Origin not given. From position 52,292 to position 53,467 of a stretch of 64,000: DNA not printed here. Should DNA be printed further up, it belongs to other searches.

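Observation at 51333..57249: Six-gene translationally coupled operon around a MoxR-like AAA+ ATPase and a VWA/HExxH protein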

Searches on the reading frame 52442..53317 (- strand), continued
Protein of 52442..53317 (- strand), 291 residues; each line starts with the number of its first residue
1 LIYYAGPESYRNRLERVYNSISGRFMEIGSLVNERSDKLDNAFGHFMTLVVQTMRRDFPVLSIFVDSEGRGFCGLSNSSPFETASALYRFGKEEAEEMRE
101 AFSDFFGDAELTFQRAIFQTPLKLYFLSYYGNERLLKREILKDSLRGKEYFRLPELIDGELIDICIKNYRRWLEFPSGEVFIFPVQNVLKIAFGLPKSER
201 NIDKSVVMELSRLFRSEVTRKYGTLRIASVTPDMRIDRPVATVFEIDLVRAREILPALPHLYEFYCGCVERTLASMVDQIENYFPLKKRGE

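Call 78: find_encoding_contigs(protein=P0160, flank=4000, max_places=2)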
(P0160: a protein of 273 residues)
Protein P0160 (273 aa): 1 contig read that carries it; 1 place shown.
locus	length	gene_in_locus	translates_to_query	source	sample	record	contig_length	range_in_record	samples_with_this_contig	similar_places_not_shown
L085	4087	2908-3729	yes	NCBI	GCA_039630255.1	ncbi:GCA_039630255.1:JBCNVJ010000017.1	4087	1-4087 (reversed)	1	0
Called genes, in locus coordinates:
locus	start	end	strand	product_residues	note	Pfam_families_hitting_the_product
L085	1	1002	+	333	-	PF00004:AAA (weak), PF07726:AAA_3 (weak), PF07728:AAA_5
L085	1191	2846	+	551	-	PF17391:Urocanase_N, PF01175:Urocanase, PF17392:Urocanase_C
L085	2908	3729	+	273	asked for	PF16236:DUF4895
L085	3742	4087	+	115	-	PF04536:TPM_phosphatase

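Call 79: find_encoding_contigs(protein=P0152, flank=7000, max_places=1)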
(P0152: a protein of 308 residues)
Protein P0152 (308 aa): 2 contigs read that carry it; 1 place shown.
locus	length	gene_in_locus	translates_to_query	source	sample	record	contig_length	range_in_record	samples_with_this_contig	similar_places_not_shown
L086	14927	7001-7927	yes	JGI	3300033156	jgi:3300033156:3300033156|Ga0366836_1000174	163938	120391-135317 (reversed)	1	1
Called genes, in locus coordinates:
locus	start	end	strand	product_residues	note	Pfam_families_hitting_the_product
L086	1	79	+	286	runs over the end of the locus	PF03668:RapZ-like_N, PF22740:PapZ_C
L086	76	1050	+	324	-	PF01933:CofD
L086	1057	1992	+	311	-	PF10298:WhiA_N (weak), PF14528:LAGLIDADG_3 (faint), PF14527:LAGLIDADG_WhiA, PF02650:HTH_WhiA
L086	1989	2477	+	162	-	PF22811:Zn_ribbon_NrdR, PF03477:ATP-cone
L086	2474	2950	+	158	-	PF03449:GreA_GreB_N, PF01272:GreA_GreB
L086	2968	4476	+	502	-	PF01336:tRNA_anti-codon, PF00152:tRNA-synt_2, PF01409:tRNA-synt_2d (faint)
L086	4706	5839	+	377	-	PF00004:AAA (weak), PF07726:AAA_3 (weak), PF07728:AAA_5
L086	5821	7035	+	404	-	PF13203:DUF2201_N, PF09967:DUF2201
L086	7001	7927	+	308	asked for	-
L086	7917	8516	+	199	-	PF01612:DNA_pol_A_exo1 (faint), PF00929:RNase_T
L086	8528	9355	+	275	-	PF01784:DUF34_NIF3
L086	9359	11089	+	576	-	PF08497:Radical_SAM_N, PF04055:Radical_SAM, PF11842:DUF3362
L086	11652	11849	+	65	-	PF00584:SecE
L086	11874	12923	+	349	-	PF01551:Peptidase_M23 (faint), PF18298:NusG_add, PF02357:NusG, PF00467:KOW (weak)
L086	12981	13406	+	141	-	PF03946:Ribosomal_L11_N, PF00298:Ribosomal_L11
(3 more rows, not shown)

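Call 80: find_encoding_contigs(protein=P0163, flank=6000, max_places=1)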
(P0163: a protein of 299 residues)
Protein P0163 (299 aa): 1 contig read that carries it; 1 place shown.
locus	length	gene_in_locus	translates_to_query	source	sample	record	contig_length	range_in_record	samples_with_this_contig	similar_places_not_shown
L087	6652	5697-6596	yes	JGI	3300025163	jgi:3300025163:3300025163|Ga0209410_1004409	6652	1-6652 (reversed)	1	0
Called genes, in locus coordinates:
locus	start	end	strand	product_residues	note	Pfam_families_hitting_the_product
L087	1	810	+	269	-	?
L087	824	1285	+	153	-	PF22811:Zn_ribbon_NrdR, PF03477:ATP-cone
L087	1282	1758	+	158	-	PF03449:GreA_GreB_N, PF01272:GreA_GreB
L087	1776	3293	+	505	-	PF01336:tRNA_anti-codon, PF00152:tRNA-synt_2, PF01409:tRNA-synt_2d (faint)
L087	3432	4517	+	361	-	PF00004:AAA (faint), PF07726:AAA_3 (weak), PF07728:AAA_5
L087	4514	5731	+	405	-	PF13203:DUF2201_N, PF09967:DUF2201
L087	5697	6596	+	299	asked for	-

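Call 87: search_protein_families(library=pfam, proteins=[L001:4042-5670:+, L002:4069-5700:+], max_evalue=1)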
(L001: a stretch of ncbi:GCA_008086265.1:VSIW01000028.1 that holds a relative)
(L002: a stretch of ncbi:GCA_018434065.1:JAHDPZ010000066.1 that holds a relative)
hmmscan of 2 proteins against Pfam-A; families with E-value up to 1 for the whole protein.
L001:4042-5670:+ (542 aa): 1 family
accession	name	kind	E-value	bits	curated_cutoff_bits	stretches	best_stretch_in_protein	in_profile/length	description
PF23574.1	zf-C2H2_ZNF142_18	-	0.14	12.7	27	1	364-383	7-26/35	Zinc finger protein 142 C2H2 domain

L002:4069-5700:+ (543 aa): 0 families
